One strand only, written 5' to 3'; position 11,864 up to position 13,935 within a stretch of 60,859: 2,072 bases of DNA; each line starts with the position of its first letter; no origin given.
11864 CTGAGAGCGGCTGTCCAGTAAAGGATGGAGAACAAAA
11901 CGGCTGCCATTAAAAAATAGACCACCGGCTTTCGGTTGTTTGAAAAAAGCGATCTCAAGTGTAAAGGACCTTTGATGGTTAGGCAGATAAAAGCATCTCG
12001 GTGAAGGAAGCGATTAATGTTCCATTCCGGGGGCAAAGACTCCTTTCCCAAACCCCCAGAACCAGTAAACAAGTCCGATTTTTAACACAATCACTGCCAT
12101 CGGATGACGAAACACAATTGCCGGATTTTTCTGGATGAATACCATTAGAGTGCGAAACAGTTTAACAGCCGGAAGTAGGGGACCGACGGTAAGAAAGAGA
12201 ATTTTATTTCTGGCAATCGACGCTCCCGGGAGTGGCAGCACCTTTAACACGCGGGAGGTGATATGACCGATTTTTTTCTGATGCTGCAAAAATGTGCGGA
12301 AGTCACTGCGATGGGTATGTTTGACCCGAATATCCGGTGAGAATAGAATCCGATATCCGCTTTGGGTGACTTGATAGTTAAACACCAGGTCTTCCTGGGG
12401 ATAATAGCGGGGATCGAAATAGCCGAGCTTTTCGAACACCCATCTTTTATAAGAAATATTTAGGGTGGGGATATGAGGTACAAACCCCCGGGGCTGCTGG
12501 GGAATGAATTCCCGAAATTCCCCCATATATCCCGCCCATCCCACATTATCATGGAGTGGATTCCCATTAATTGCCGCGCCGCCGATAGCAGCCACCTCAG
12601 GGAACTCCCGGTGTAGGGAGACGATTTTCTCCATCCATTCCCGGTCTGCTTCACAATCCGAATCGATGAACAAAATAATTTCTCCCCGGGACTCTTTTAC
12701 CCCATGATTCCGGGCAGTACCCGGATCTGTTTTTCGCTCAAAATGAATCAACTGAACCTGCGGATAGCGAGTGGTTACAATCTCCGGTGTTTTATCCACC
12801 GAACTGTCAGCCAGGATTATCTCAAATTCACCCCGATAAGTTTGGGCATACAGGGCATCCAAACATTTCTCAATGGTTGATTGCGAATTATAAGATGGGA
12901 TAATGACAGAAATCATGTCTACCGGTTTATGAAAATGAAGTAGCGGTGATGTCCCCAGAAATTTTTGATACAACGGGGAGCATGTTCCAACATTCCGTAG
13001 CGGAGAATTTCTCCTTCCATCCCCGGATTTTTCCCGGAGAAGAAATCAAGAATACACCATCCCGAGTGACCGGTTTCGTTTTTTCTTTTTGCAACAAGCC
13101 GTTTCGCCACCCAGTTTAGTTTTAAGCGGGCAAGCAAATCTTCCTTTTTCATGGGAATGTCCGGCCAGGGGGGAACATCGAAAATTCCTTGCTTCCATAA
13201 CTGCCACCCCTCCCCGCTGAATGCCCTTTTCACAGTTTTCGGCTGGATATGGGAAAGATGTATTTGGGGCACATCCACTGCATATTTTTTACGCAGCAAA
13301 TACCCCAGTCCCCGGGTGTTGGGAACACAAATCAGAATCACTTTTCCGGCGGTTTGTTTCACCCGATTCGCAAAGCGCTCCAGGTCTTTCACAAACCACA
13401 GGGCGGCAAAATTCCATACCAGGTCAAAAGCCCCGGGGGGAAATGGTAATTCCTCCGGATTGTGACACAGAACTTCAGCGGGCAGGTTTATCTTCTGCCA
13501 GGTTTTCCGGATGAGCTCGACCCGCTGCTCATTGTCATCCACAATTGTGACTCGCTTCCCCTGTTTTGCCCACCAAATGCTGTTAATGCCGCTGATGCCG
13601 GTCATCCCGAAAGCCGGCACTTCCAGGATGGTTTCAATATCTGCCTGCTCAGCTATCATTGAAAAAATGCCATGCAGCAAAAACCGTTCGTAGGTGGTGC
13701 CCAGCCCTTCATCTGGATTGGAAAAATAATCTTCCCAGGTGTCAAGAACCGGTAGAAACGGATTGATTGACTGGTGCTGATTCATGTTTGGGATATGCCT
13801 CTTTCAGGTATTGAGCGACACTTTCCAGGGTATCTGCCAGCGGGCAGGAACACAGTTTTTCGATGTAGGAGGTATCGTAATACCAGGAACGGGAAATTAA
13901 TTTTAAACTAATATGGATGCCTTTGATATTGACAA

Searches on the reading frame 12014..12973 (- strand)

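Call 6: search_protein_families(library=ncbifam, proteins=[window:12014-12973:-], max_evalue=0.01)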
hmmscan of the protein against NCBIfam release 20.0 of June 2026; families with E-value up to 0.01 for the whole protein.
window:12014-12973:- (319 aa): 26 families (the best 25 are shown)
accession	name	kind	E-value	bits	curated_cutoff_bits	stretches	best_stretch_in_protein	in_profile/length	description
TIGR03965.1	mycofact_glyco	equivalog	1.2e-34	120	280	1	18-234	73-295/467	mycofactocin biosynthesis glycosyltransferase MftF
NF041875.1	EPS_EpsD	equivalog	6.7e-28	98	370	1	21-242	1-230/325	exopolysaccharide biosynthesis glycosyltransferase EpsD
NF038299.1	EPS_HpsN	equivalog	3.1e-18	65.8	425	1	20-143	2-128/317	hormogonium polysaccharide biosynthesis glycosyltransferase HpsN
NF038302.1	EPS_HpsE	equivalog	4.1e-16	58.8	300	1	21-133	3-123/307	hormogonium polysaccharide biosynthesis glycosyltransferase HpsE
NF047683.1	TeichurnBiosyTuaG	equivalog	4.2e-15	56.1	400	1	19-120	6-110/252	teichuronic acid biosynthesis protein TuaG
TIGR03937.1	PgaC_IcaA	equivalog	5.4e-15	55.2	422.3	1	16-214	42-245/407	poly-beta-1,6-N-acetyl-D-glucosamine synthase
TIGR04283.1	glyco_like_mftF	equivalog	5.8e-14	52.2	182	1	21-208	1-175/221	TIGR04283 family arsenosugar biosynthesis glycosyltransferase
NF007482.0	PRK10073.1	equivalog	1.1e-13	51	423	1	19-120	6-109/334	glycosyltransferase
TIGR03111.1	glyc2_xrt_Gpos1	hypoth_equivalog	1.8e-13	50.1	363.95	1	15-136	45-171/439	TIGR03111 family XrtG-associated glycosyltransferase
NF041394.1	GtaseAglG_Halo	equivalog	6.5e-13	48.6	440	1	21-209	3-197/304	glucosyl-dolichyl phosphate glucuronosyltransferase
TIGR04242.1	nodulat_NodC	equivalog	3.3e-10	39.5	550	1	18-133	47-167/395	chitooligosaccharide synthase NodC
TIGR04195.1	S_glycosyl_SunS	equivalog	9.2e-09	34.6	350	1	20-116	58-150/421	SunS family peptide S-glycosyltransferase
NF050050.1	ProtGlycPglI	equivalog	2.5e-08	33.6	500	1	20-117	3-104/306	GalNAc(5)-diNAcBac-PP-undecaprenol beta-1,3-glucosyltransferase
NF053739.1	GlytfEpsEBac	equivalog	7e-08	31.8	450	1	21-135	3-121/265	glycosyltransferase EpsE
TIGR03469.1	HpnB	hypoth_equivalog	1.5e-06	27.5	379.25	1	20-68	45-94/386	hopene-associated glycosyltransferase HpnB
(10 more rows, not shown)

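Call 8: search_protein_families(library=pfam, proteins=[window:12014-12973:-], max_evalue=0.001)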
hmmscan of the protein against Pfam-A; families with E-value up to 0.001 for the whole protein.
window:12014-12973:- (319 aa): 4 families
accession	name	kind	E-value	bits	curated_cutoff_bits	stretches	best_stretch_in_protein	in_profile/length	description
PF00535.33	Glycos_transf_2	-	1.6e-28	100.1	23.3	1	22-146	1-129/168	Glycosyl transferase family 2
PF13641.12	Glyco_tranf_2_3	-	2.6e-14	54.3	27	1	21-230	3-222/230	Glycosyltransferase like family 2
PF10111.15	Glyco_tranf_2_2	-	1.2e-08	35.2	27.3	1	22-120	1-105/276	Glycosyltransferase like family 2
PF13632.12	Glyco_trans_2_3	-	4.4e-06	27.1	27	1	99-306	1-197/198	Glycosyl transferase family group 2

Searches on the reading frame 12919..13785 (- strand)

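Call 4: search_protein_families(library=pfam, proteins=[window:12919-13785:-], max_evalue=0.01)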
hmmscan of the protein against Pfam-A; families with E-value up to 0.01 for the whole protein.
window:12919-13785:- (288 aa): 3 families
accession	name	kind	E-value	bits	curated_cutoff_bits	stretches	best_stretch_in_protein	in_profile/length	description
PF08241.18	Methyltransf_11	-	1.8e-11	45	21.2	1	65-143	7-84/95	Methyltransferase domain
PF13649.12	Methyltransf_25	-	1e-08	36.2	27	1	65-143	8-90/97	Methyltransferase domain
PF13489.12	Methyltransf_23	-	0.00054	20.2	27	1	65-198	33-163/164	Methyltransferase domain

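Call 6: search_protein_families(library=ncbifam, proteins=[window:12919-13785:-], max_evalue=0.01)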
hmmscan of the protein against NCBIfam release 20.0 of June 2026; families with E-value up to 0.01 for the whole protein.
window:12919-13785:- (288 aa): 4 families
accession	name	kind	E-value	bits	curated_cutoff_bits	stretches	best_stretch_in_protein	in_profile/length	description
NF008992.0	PRK12335.1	equivalog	0.00076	18.7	303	1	55-133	123-200/289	SAM-dependent methyltransferase TehB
NF045823.1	PthPhpthDimycoMt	equivalog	0.0017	17.6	300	1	45-144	60-156/256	phthiotriol/phenolphthiotriol dimycocerosates methyltransferase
NF007610.0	PRK10258.1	equivalog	0.0038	16.6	342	1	65-191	53-177/251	malonyl-ACP O-methyltransferase BioC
NF045825.1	FAmtase_mtf2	equivalog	0.0049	16.1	400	1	40-143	47-147/248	fatty-acid O-methyltransferase Mtf2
